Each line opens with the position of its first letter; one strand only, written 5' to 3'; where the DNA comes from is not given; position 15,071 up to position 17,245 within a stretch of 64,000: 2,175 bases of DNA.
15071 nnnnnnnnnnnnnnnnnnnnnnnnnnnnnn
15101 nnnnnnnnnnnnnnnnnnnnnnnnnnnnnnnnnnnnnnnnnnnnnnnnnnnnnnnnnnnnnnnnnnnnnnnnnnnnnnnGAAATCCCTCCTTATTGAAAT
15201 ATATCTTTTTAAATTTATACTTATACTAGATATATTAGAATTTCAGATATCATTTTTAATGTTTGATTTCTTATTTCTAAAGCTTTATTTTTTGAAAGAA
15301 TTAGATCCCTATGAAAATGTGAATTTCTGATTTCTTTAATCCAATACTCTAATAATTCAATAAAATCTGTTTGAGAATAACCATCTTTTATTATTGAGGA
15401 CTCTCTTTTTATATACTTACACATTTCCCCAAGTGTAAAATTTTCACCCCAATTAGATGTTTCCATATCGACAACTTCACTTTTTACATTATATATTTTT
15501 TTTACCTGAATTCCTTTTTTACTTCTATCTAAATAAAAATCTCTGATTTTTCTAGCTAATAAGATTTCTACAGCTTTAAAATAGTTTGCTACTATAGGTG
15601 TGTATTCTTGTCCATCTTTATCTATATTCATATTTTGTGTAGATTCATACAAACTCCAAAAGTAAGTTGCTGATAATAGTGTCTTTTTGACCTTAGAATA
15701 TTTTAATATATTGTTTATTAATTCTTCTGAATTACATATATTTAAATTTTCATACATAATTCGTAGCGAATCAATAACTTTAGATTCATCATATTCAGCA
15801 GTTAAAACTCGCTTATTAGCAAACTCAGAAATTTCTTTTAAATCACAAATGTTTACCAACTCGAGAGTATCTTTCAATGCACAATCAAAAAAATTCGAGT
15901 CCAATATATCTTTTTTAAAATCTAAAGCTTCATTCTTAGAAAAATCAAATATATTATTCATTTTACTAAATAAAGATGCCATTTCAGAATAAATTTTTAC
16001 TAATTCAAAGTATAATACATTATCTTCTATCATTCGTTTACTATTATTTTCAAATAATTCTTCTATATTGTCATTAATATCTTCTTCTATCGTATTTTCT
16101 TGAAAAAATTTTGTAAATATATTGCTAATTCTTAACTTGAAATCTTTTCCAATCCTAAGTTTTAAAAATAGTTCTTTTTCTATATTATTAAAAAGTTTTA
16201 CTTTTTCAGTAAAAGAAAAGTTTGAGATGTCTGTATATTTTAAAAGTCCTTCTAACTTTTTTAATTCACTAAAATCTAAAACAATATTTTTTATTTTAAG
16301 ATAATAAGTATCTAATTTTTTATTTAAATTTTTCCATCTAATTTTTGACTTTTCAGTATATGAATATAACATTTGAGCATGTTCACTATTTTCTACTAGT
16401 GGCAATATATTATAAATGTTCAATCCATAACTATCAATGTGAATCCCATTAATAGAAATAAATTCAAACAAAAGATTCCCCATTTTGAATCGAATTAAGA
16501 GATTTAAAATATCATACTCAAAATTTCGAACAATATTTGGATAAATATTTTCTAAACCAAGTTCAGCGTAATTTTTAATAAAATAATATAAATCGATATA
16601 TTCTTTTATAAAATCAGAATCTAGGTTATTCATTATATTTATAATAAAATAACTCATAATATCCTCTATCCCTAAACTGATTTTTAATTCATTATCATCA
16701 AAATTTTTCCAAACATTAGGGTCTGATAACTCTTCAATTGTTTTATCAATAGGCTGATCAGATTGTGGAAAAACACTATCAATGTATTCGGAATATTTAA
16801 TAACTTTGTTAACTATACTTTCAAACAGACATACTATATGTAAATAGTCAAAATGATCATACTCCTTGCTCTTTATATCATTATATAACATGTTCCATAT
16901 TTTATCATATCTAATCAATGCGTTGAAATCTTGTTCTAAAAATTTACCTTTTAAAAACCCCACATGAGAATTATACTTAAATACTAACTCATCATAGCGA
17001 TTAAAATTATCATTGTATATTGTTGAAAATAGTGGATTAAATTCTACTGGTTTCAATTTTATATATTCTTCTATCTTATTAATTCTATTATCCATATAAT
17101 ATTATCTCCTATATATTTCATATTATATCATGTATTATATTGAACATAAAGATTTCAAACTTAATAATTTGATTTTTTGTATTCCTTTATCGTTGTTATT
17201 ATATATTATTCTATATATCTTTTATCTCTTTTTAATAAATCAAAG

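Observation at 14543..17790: Candidate accessory/defence islet: zinc-ribbon-GreA-C protein, 624-aa orphan with a C-terminal Rx4H (HEPN-like) motif, and a decayed HTH gene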

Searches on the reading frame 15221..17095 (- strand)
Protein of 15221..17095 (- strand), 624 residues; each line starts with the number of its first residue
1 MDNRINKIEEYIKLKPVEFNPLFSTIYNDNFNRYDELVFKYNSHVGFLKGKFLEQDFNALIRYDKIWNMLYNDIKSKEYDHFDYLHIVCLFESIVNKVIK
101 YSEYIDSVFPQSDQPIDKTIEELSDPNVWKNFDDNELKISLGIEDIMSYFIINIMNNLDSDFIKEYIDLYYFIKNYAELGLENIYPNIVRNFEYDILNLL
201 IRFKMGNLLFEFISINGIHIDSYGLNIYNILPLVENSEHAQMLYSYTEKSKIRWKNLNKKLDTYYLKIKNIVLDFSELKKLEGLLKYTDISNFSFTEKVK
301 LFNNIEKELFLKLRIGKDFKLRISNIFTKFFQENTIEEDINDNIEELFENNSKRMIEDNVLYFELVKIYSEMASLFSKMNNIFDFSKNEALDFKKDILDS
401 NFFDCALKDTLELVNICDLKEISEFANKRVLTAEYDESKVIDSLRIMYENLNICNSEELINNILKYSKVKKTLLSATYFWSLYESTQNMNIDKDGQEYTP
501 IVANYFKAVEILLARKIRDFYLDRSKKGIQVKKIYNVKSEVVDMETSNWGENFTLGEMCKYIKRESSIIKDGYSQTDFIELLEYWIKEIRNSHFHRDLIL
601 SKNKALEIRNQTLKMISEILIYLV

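Call 3: search_protein_families(library=pfam, proteins=[window:15221-17095:-], max_evalue=1)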
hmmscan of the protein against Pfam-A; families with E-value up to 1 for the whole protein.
window:15221-17095:- (624 aa): 0 families

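Call 4: search_protein_families(library=padloc, proteins=[window:15221-17095:-], max_evalue=1)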
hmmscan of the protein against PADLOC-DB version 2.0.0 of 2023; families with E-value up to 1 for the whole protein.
window:15221-17095:- (624 aa): 0 families

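Call 5: search_protein_families(library=ncbifam, proteins=[window:15221-17095:-], max_evalue=1)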
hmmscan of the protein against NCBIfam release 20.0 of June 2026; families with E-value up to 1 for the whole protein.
window:15221-17095:- (624 aa): 0 families

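Call 6: find_homologous_proteins(query=window:15221-17095:-, max_evalue=0.001)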
Query window:15221-17095:- (624 aa): 3 proteins with E <= 0.001 among 8000 candidates.
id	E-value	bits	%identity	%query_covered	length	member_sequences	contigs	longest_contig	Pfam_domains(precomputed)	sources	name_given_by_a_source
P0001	0.0e+0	1352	100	100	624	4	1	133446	-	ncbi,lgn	-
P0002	0.0e+0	1212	89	100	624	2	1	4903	-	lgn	-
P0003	6.5e-40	155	39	41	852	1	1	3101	-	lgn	-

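Call 10: search_solved_structures(query=window:15221-17095:-, max_evalue=10)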
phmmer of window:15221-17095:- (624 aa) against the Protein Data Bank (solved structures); distinct sequences matched with E-value up to 10: 0.

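Call 12: find_encoding_contigs(protein=P0003, flank=5000)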
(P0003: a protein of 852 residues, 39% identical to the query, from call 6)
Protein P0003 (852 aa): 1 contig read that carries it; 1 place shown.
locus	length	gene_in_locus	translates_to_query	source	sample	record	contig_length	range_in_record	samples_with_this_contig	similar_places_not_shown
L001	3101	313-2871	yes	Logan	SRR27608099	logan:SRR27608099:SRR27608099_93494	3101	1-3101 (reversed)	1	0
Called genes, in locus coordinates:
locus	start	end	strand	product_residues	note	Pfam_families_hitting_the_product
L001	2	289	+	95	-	?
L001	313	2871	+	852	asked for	-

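Call 13: find_encoding_contigs(protein=P0002, flank=5000)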
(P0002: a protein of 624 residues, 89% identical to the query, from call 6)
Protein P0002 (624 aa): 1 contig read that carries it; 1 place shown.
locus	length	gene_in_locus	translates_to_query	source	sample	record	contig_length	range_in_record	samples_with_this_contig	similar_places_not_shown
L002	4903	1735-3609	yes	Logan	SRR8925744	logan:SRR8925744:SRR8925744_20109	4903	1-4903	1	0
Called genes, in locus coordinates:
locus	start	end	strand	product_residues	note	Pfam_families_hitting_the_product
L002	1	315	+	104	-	?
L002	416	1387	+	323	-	-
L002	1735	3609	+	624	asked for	-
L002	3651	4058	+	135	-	PF01396:Zn_ribbon_Top1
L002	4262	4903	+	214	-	?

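Call 17: search_protein_families(library=pfam, proteins=[P0003, L002:407-1387:+, L002:4262-4903:+, L002:1-315:+], max_evalue=0.1)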
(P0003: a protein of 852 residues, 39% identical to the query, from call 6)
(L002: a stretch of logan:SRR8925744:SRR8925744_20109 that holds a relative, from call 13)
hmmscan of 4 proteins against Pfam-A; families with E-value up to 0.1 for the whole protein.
P0003 (852 aa): 1 family
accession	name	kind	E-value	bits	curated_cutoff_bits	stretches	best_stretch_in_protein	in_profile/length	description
PF01624.25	MutS_I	-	0.00086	20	20.6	1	2-54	13-68/113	MutS domain I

L002:407-1387:+ (326 aa): 1 family
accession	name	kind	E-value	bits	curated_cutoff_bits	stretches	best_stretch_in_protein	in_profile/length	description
PF09171.15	AGOG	-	0.015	15.1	26.1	0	265-297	196-228/248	N-glycosylase/DNA lyase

L002:4262-4903:+ (214 aa): 1 family
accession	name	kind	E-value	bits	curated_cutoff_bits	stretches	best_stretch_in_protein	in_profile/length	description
PF14088.11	DUF4268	-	0.00075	20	27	1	177-208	2-33/140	Domain of unknown function (DUF4268)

L002:1-315:+ (104 aa): 3 families
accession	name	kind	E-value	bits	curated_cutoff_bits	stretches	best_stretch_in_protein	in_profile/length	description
PF09547.16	SpoIVA_ATPase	-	8.2e-44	150.2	26.6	1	1-99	23-122/237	Stage IV sporulation protein A, ATPase domain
PF07337.16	CagY_M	-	0.0087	16.1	21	1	23-42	8-27/32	DC-EC Repeat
PF01926.29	MMR_HSR1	-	0.02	15.4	21.9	0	1-78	5-56/113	50S ribosome-binding GTPase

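Call 23: search_protein_families(library=phrogs, proteins=[window:15221-17095:-, P0003], max_evalue=1)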
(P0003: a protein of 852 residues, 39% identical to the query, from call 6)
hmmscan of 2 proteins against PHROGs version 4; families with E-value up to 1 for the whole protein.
window:15221-17095:- (624 aa): 0 families

P0003 (852 aa): 1 family
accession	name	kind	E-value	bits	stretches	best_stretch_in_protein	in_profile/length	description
phrog_16730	-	unknown function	0.32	12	1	804-833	19-48/59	-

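Call 26: search_protein_representatives(protein=window:15221-17095:-)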
Query: 624 residues. Proteins with E-value up to 0.001 (for the whole library): 30; up to 1e-10: 10; up to 1e-30: 7. The best 30 are listed.
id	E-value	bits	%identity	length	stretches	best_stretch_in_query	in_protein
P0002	0.0e+00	1211.7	89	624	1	1-624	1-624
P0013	6.7e-48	180.1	40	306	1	315-623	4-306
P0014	2.6e-44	168.3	35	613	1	158-622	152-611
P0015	1.2e-42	162.7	44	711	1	361-623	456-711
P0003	2.1e-40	155.4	38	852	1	336-624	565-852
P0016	8.5e-39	150.0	41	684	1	372-620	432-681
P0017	6.8e-32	127.2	51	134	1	489-623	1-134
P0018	1.3e-27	113.1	33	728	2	327-602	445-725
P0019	1.3e-24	103.2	59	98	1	464-561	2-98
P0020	2.1e-12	62.9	31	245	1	457-619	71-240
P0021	2.3e-09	52.8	38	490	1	463-622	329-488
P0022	7.5e-09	51.1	29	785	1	312-618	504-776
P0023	8.0e-09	51.0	34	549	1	457-620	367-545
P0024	5.2e-08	48.4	31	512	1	421-619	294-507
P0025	1.5e-07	46.9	35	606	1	477-621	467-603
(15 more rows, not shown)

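Call 28: search_protein_families(library=pfam, alignment_id=A1, max_evalue=0.01)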
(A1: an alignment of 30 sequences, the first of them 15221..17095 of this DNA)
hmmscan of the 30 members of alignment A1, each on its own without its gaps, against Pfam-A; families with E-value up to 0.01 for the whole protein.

A. member 1, window:15221-17095:- (624 aa): 0 families

B. families by the number of members that match (of 30 scanned): 3 families
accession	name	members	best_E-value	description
PF01624.25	MutS_I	1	0.00086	MutS domain I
PF17162.9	DUF5118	1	0.0011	Domain of unknown function (DUF5118)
PF19753.4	DUF6240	1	0.0075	Family of unknown function (DUF6240)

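Call 42: find_encoding_contigs(protein=window:15221-17095:-, flank=10000, max_places=3)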
Protein window:15221-17095:- (624 aa): 1 contig read that carries it; 1 place shown.
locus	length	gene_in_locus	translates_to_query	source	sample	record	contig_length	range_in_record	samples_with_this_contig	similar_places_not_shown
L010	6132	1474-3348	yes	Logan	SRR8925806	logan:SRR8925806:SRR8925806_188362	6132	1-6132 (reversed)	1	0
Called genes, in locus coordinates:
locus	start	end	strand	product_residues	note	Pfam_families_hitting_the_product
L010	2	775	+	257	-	?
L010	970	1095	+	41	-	-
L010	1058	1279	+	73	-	-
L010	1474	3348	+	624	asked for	-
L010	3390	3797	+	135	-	PF01396:Zn_ribbon_Top1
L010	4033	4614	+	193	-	-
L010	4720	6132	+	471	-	?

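Call 45: predict_structure(alignment_id=A3)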
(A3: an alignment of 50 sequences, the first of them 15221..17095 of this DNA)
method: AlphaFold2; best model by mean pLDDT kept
length: 624 residues; sequences in the alignment: 50
mean_pLDDT: 67.3   pTM: 0.41
mean pLDDT of the five models: 67.3, 66.8, 64.5, 64.3, 64.0
residues with pLDDT >= 90: 148; 70-90: 155; 50-70: 122; < 50: 199
segments of 3 or more residues with pLDDT < 50: 14-62, 77-79, 81-85, 111-115, 117-120, 129-150, 333-403, 413-415, 417-429
pLDDT, mean of each block of 10 residues (from residue 1): 53 42 34 42 41 40 53 52 47 53 48 46 50 43 44 59 82 75 68 87 86 80 78 72 59 66 79 76 77 74 72 58 61 44 37 38 46 43 44 42 51 48 48 80 97 95 95 95 72 69 95 96 96 94 88 92 97 97 95 79 93 98 95
secondary structure, 60 per line:
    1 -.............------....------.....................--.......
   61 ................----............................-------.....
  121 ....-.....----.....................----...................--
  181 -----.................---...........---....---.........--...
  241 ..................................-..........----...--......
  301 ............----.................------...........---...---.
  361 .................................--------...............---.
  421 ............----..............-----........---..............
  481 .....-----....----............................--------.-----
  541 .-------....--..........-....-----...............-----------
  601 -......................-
elements in order: H2-14 H21-24 H31-51 H54-76 H81-108 H116-124 H126-130 H135-155 H160-178 H186-202 H206-216 H220-223 H227-235 H238-274 H276-285 H295-312 H317-333 H340-350 H360-393 H402-416 H420-432 H437-450 H456-463 H467-485 H491-494 H499-526 H549-552 H555-564 H575-589 H602-622

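Call 47: find_related_loci(query=window:15221-17095:-, collection=genome_contigs, flank=10000)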
Query window:15221-17095:- (624 aa) in genome_contigs; peptide patterns used: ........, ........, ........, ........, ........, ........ (x = any residue, [..] = any of these).
18 stretches matched a pattern, but none encodes a relative of the query by tblastn (E <= 1e-3).

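Call 49: fold_search(model_id=the predicted structure, library=pdb)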
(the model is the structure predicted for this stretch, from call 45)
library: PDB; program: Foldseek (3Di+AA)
matches with E <= 10: 60; with E <= 0.001: 0
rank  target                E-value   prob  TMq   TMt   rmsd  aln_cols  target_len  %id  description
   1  4wyv_C                9.1e-01  0.07  0.09  0.17  18.5       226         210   12  Crystal Structure of Human Translin in Open Conformation (released 2014-11-26)
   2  2hsq_A                2.2e+00  0.07  0.10  0.20  23.5       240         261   13  Human vinculin (head domain, Vh1, residues 1-258) in complex with Shigella's IpaA vinculin binding site 2 (residues 56 (released 2006-11-21)
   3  9hcj_00               2.3e+00  0.02  0.09  0.08  26.8       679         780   13  D. discoideum nuclear pore complex (released 2024-12-25)
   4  7n0l_A                2.4e+00  0.03  0.07  0.11  28.4       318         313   14  Cryo-EM structure of TACAN in the H196A H197A mutant form (TMEM120A) (released 2021-09-15)
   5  5orm                  2.5e+00  0.04  0.09  0.15  23.1       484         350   13  Crystal structure of designed cPPR-Telo1 (released 2018-06-20)
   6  3s90_A                2.6e+00  0.03  0.07  0.15  23.1       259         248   14  Human vinculin head domain Vh1 (residues 1-252) in complex with murine talin (VBS33; residues 1512-1546) (released 2011-06-22)
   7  8tar_S                2.6e+00  0.02  0.07  0.09  27.8       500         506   14  APC/C-CDH1-UBE2C-Ubiquitin-CyclinB-NTD (released 2023-09-27)
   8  4dj9_A                2.9e+00  0.03  0.07  0.14  22.0       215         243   13  Human vinculin head domain Vh1 (residues 1-258) in complex with the talin vinculin binding site 50 (VBS50, residues 20 (released 2012-02-29)
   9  3rf3_A                3.4e+00  0.03  0.07  0.14  22.6       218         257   14  Shigella IpaA-VBS3 in complex with human vinculin (released 2011-04-27)
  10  7vop_Y                3.4e+00  0.02  0.10  0.09  26.0       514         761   11  Cryo-EM structure of Xenopus laevis nuclear pore complex cytoplasmic ring subunit (released 2022-02-02)
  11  4ui9_J                3.4e+00  0.01  0.07  0.08  27.9       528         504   15  Atomic structure of the human Anaphase-Promoting Complex (released 2015-06-17)
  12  5a31_J                3.4e+00  0.01  0.07  0.08  27.9       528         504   15  Structure of the human APC-Cdh1-Hsl1-UbcH10 complex. (released 2015-11-18)
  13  8b6h_DC               3.6e+00  0.04  0.12  0.12  24.7       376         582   11  Cryo-EM structure of cytochrome c oxidase dimer (complex IV) from respiratory supercomplex of Tetrahymena thermophila (released 2023-03-29)
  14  8bbe_E                3.6e+00  0.02  0.11  0.08  36.8       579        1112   12  Structure of the IFT-A complex; IFT-A2 module (released 2022-12-21)
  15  7wkk_D                3.8e+00  0.02  0.10  0.07  31.6       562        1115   12  Cryo-EM structure of the IR subunit from X. laevis NPC (released 2022-03-30)
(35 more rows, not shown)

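Call 50: search_protein_families(library=pfam, alignment_id=A3, max_evalue=10)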
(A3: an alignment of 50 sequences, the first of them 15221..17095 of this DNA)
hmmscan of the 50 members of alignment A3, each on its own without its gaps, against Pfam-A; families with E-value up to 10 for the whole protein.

A. member 1, window:15221-17095:- (624 aa): 0 families

B. families by the number of members that match (of 50 scanned): 27 families (the first 25 are shown)
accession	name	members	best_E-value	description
PF01624.25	MutS_I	1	0.00086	MutS domain I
PF09593.15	Pathogen_betaC1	1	0.0046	Beta-satellite pathogenicity beta C1 protein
PF01454.25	MAGE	1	0.0078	MAGE homology domain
PF22727.1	NCH2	1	0.012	NACHT C-terminal Helical domain 2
PF13047.11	DUF3907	1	0.015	Protein of unknown function (DUF3907)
PF11020.14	DUF2610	1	0.016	Domain of unknown function (DUF2610)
PF01776.22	Ribosomal_L22e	1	0.016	Ribosomal L22e protein family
PF04748.18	Polysacc_deac_2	1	0.017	Divergent polysaccharide deacetylase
PF08031.17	BBE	1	0.028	Berberine and berberine like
PF03336.19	Pox_C4_C10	1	0.028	Poxvirus C4/C10 protein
PF07688.17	KaiA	1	0.038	KaiA C-terminal domain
PF22673.2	MCP-like_PDC_1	1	0.048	Methyl-accepting chemotaxis protein-like, first PDC sensor domain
PF14363.11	AAA_assoc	1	0.052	Domain associated at C-terminal with AAA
PF24309.1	IMEF_Flp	1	0.067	IMEF cargo Flp protein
PF05959.16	DUF884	1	0.072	Nucleopolyhedrovirus protein of unknown function (DUF884)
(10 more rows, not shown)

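Call 69: find_encoding_contigs(protein=P0014, flank=6000, max_places=3)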
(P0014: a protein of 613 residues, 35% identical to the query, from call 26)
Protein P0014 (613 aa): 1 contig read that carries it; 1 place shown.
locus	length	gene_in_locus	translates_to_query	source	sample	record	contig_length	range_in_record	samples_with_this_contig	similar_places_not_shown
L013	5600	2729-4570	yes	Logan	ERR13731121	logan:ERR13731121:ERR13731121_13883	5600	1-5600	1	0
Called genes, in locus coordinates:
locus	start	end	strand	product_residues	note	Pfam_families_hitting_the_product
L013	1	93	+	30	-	?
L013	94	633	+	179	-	-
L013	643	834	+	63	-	PF05857:TraX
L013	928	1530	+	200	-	-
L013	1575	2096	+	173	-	PF20122:DUF6512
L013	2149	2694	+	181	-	-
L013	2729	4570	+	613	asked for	-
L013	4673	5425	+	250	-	-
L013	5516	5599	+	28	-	?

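Call 70: find_encoding_contigs(protein=P0018, flank=6000, max_places=3)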
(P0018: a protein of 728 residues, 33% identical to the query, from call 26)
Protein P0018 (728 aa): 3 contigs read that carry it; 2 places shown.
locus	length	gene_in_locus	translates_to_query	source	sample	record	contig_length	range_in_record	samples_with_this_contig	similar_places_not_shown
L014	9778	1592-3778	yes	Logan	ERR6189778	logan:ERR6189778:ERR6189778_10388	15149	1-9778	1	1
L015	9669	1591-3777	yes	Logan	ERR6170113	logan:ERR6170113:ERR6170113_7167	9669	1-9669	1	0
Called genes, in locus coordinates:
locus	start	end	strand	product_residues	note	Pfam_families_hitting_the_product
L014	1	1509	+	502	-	?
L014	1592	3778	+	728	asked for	-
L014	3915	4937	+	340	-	PF21016:RlmN_N, PF04055:Radical_SAM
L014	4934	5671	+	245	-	PF00481:PP2C, PF13672:PP2C_2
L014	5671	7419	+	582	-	PF00069:Pkinase, PF07714:PK_Tyr_Ser-Thr, PF03109:ABC1 (weak), PF03793:PASTA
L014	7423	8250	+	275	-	PF03193:RsgA_GTPase, PF00005:ABC_tran (faint)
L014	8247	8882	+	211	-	PF00834:Ribul_P_3_epim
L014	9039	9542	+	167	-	PF00466:Ribosomal_L10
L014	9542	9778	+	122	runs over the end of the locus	PF16320:Ribosomal_L12_N, PF00542:Ribosomal_L12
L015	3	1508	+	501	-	?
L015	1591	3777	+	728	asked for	-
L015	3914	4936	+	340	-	PF21016:RlmN_N, PF04055:Radical_SAM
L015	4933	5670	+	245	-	PF00481:PP2C, PF13672:PP2C_2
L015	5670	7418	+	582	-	PF00069:Pkinase, PF07714:PK_Tyr_Ser-Thr, PF03109:ABC1 (weak), PF03793:PASTA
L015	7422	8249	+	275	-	PF03193:RsgA_GTPase, PF00005:ABC_tran (faint)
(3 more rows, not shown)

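Call 77: search_dna_similar(query=window:15221-17095:-, collection=phages, mode=protein, max_evalue=0.01, max_rows=12)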
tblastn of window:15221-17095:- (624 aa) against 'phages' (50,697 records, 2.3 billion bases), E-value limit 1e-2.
No match.
